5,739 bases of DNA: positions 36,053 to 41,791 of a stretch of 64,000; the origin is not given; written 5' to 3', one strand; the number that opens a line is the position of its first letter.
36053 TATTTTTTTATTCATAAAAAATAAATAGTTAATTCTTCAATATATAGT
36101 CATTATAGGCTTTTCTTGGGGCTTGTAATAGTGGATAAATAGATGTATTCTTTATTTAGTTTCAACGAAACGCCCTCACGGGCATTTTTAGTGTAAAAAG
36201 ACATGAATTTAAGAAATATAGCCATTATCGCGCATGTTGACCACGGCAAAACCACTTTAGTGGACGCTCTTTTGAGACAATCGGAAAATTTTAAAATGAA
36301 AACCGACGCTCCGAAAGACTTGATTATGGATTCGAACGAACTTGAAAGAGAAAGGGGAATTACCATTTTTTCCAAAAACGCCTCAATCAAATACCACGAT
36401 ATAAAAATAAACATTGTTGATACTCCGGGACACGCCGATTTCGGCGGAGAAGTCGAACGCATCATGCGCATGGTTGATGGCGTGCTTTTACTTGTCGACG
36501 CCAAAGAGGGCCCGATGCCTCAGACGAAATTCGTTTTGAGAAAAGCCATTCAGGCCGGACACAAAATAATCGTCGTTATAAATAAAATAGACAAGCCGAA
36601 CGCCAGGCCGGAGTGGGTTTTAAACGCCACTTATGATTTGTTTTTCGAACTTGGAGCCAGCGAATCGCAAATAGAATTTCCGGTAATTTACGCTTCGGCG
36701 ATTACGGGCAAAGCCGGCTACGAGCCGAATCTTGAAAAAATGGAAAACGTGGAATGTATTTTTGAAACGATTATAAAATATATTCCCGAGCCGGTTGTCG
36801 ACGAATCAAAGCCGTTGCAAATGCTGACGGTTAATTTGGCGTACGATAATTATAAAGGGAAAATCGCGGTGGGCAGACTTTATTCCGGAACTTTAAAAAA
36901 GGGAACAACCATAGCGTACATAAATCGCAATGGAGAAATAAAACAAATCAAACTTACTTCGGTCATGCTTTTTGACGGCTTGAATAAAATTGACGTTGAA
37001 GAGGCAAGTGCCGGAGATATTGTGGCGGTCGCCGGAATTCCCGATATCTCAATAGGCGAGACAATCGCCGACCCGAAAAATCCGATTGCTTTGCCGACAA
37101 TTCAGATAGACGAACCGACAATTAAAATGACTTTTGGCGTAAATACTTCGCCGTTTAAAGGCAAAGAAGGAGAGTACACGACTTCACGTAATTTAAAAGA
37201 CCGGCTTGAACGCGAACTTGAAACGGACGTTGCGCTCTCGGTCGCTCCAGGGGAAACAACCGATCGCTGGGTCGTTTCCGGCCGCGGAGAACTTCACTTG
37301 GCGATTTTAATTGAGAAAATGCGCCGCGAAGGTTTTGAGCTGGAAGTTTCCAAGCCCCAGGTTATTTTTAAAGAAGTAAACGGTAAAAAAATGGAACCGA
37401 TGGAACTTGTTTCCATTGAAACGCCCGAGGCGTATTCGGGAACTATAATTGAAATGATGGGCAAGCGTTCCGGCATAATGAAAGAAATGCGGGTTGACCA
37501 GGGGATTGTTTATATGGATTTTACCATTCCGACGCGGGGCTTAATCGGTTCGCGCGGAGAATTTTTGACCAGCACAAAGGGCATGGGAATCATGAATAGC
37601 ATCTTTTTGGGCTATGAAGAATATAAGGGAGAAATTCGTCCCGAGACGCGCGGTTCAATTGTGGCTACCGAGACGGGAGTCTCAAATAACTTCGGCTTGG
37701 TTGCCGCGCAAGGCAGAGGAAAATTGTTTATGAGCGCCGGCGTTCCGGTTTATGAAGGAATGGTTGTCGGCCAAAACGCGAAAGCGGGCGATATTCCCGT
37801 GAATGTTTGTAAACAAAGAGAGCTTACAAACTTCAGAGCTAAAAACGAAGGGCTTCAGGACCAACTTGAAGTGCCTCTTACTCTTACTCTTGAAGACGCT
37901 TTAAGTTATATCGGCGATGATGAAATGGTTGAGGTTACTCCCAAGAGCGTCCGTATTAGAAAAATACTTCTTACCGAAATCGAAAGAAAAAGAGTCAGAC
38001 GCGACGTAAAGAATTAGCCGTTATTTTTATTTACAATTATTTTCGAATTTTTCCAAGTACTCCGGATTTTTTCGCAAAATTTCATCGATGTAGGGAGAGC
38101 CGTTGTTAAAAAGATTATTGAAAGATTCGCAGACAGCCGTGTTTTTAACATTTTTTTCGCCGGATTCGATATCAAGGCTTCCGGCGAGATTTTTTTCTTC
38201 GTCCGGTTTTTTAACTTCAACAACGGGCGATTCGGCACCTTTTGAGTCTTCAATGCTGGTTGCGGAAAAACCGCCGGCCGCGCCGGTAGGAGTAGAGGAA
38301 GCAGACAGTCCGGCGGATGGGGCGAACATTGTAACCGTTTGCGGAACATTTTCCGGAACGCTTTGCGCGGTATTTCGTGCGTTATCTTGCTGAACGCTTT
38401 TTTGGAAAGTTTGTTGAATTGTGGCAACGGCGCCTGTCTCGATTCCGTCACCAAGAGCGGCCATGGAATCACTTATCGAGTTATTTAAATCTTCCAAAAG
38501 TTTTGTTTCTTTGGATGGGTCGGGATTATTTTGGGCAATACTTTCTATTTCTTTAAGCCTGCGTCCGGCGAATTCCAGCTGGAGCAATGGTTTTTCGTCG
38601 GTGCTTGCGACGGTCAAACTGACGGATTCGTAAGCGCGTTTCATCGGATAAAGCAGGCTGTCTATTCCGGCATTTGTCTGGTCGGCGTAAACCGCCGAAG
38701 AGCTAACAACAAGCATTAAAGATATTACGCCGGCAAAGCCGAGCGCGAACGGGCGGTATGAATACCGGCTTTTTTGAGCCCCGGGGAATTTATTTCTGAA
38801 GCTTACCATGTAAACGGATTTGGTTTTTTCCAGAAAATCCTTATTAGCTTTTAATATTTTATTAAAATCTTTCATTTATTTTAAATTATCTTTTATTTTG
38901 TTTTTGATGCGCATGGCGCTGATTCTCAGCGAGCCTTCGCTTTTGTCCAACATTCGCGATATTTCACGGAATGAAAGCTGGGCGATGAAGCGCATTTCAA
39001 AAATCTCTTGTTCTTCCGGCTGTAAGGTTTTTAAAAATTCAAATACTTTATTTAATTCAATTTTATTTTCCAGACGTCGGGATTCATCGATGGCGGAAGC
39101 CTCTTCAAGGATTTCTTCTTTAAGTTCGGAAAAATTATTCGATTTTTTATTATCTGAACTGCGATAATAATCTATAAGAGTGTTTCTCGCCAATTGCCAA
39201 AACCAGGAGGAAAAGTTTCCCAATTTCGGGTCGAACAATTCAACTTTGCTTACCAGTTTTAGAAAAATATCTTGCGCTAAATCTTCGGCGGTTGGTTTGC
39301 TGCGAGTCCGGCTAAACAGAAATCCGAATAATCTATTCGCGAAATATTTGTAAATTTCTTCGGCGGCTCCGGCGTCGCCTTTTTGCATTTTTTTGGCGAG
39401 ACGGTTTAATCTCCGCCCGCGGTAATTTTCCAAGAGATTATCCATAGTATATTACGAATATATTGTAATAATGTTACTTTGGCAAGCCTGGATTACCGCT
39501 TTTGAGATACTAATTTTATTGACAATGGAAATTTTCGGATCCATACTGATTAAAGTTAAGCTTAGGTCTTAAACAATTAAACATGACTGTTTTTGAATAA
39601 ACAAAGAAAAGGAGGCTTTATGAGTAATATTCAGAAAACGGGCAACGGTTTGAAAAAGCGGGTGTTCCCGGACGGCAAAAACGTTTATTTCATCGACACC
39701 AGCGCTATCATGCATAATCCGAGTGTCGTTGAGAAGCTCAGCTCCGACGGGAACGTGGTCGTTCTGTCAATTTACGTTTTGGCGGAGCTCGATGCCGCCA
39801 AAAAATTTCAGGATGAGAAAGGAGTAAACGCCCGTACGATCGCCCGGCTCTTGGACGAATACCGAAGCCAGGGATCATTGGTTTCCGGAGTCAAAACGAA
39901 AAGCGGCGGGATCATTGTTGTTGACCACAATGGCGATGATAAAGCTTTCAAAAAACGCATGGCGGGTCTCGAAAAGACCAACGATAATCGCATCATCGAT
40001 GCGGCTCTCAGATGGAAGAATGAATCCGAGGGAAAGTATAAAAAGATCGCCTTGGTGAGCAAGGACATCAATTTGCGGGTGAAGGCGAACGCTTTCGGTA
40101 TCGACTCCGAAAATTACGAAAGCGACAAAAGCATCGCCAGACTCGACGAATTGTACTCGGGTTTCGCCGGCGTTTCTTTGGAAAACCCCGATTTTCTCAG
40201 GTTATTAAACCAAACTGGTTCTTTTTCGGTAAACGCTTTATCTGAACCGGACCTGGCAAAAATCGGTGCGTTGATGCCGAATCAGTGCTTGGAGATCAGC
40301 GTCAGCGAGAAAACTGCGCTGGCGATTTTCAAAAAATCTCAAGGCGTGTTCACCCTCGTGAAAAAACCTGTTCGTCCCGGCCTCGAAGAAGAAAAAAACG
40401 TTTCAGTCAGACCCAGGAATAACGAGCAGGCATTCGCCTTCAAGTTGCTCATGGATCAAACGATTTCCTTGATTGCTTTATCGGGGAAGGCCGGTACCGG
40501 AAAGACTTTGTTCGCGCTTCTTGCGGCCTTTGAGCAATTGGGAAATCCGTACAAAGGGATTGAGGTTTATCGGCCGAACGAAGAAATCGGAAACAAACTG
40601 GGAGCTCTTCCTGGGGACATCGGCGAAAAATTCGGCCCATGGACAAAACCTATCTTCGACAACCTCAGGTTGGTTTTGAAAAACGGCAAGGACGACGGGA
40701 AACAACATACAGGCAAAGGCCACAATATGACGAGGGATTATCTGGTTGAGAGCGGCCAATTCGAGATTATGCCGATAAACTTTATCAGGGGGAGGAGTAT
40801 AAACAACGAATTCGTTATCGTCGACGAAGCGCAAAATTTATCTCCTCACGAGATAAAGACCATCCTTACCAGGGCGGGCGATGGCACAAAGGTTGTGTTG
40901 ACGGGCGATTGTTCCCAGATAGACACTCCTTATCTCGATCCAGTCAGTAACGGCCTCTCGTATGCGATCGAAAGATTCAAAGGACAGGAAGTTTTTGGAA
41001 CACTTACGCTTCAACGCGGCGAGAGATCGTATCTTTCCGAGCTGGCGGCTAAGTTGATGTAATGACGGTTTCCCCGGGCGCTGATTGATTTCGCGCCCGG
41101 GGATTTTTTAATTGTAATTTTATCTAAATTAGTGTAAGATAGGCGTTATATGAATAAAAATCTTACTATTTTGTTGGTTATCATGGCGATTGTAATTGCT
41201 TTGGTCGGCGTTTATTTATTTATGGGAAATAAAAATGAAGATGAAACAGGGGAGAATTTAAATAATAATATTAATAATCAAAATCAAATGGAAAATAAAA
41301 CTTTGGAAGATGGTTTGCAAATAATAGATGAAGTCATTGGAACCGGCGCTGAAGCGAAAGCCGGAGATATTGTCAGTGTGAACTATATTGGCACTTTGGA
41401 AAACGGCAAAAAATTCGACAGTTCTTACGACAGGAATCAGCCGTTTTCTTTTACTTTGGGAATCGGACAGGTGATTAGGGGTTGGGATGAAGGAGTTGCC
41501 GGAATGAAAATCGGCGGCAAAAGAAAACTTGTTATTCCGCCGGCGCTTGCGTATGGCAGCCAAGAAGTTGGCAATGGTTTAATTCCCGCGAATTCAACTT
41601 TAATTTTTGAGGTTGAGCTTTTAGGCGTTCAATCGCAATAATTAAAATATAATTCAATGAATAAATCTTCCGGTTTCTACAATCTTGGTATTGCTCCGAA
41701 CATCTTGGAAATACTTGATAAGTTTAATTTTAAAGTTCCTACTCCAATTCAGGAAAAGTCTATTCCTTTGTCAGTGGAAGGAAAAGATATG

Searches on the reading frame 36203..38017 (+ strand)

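Call 17: search_protein_families(library=pfam, proteins=[window:36203-38017:+], max_evalue=0.01)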
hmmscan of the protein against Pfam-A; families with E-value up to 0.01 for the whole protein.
window:36203-38017:+ (604 aa): 11 families
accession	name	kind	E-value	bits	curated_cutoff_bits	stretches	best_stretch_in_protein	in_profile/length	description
PF00009.33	GTP_EFTU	-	4.3e-57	193.2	26.5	1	2-195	2-187/188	Elongation factor Tu GTP binding domain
PF21018.2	BipA_C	-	4.3e-37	126.7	23.8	1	483-591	1-109/110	TypA/BipA C-terminal domain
PF00679.30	EFG_C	-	9.4e-19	67.7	27.9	1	396-479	2-86/89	Elongation factor G C-terminus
PF03144.31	GTP_EFTU_D2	-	6e-14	52.7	30.3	1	219-289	1-73/73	Elongation factor Tu domain 2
PF22042.2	EF-G_D2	-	3.8e-12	46.6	27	1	208-288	5-81/84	Elongation factor G domain 2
PF01926.29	MMR_HSR1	-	6.6e-08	33.1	21.9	1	6-128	2-113/113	50S ribosome-binding GTPase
PF14492.12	EFG_III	-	7.2e-08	32.8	27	1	328-382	18-73/75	Elongation Factor G, domain III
PF00735.24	Septin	-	0.00092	19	26.2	1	6-80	7-75/280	Septin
PF00025.27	Arf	-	0.0032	17.4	22.3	0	54-179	45-169/174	ADP-ribosylation factor family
PF00350.29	Dynamin_N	-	0.0055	17.2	27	0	65-128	99-167/168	Dynamin family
PF02421.24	FeoB_N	-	0.0075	16.2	27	0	52-133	32-119/156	Ferrous iron transport protein B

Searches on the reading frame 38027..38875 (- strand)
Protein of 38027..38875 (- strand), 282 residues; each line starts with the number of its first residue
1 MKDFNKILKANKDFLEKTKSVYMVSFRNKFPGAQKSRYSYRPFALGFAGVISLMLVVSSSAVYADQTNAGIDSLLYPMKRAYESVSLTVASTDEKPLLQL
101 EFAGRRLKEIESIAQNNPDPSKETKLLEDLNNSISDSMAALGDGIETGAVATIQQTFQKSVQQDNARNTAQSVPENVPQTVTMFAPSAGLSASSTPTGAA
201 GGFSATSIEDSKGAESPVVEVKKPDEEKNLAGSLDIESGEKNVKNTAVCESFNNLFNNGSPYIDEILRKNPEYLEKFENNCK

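Call 17: search_protein_families(library=pfam, proteins=[window:38027-38875:-], max_evalue=0.01)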
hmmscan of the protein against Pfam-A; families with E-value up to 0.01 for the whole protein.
window:38027-38875:- (282 aa): 1 family
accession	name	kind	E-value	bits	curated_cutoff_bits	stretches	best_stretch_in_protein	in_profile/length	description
PF18915.5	DUF5667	-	1.5e-09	38.6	27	1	72-171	5-94/99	Domain of unknown function (DUF5667)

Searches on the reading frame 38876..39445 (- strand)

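Call 17: search_protein_families(library=pfam, proteins=[window:38876-39445:-], max_evalue=0.01)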
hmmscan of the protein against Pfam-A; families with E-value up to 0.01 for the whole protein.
window:38876-39445:- (189 aa): 4 families
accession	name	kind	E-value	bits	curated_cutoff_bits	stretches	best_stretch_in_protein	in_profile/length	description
PF04542.20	Sigma70_r2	-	1.3e-16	60.6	24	1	32-98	2-69/71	Sigma-70 region 2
PF08281.18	Sigma70_r4_2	-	2.4e-08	33.9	25.7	1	136-183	6-53/54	Sigma-70, region 4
PF04545.22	Sigma70_r4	-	2.4e-07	30.6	24.1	1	138-172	2-36/50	Sigma-70, region 4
PF07638.17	Sigma70_ECF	-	3e-06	27.7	21.1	1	15-173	6-168/185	ECF sigma factor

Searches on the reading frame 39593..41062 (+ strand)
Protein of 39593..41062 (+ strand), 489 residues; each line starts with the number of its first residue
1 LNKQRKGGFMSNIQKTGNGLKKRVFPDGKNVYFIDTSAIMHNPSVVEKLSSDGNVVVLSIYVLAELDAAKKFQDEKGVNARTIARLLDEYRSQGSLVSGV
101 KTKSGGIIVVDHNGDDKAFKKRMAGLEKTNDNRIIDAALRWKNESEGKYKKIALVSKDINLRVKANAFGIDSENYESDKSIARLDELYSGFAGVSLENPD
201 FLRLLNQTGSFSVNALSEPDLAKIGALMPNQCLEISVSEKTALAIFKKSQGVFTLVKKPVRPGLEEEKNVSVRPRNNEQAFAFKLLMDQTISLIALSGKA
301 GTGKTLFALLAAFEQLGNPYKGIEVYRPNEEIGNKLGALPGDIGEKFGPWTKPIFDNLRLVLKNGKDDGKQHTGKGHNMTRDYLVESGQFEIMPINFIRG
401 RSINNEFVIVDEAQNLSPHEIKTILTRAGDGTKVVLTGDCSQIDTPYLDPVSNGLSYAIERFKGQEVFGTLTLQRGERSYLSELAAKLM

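Call 17: search_protein_families(library=pfam, proteins=[window:39593-41062:+], max_evalue=0.01)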
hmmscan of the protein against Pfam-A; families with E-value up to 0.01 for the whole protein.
window:39593-41062:+ (489 aa): 7 families
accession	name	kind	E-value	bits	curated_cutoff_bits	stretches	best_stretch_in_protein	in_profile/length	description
PF02562.22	PhoH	-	2.6e-45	154.9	27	1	272-475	2-188/205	PhoH-like protein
PF13638.12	PIN_4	-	8.6e-25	88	21.9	1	33-176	2-132/132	PIN domain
PF13604.12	AAA_30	-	4.2e-13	49.9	27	1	276-443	3-128/191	AAA domain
PF13245.12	AAA_19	-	2.3e-07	31.5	25.1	1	399-443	85-129/134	AAA domain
PF13401.12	AAA_22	-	0.00016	22.4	27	1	292-438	6-122/130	AAA domain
PF00270.35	DEAD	-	0.002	18.4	26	0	279-419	4-132/167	DEAD/DEAH box helicase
PF06745.19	ATPase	-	0.0027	17.6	26.6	0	292-318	20-46/231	KaiC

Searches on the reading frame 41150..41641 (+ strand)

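Call 17: search_protein_families(library=pfam, proteins=[window:41150-41641:+], max_evalue=0.01)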
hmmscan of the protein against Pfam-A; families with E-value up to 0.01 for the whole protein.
window:41150-41641:+ (163 aa): 2 families
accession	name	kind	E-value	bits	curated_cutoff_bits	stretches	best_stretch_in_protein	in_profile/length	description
PF00254.34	FKBP_C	-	1.2e-37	128.5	21.1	1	68-158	3-94/94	FKBP-type peptidyl-prolyl cis-trans isomerase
PF12685.13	SpoIIIAH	-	0.0098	16.3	30.6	0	7-78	4-61/191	SpoIIIAH-like protein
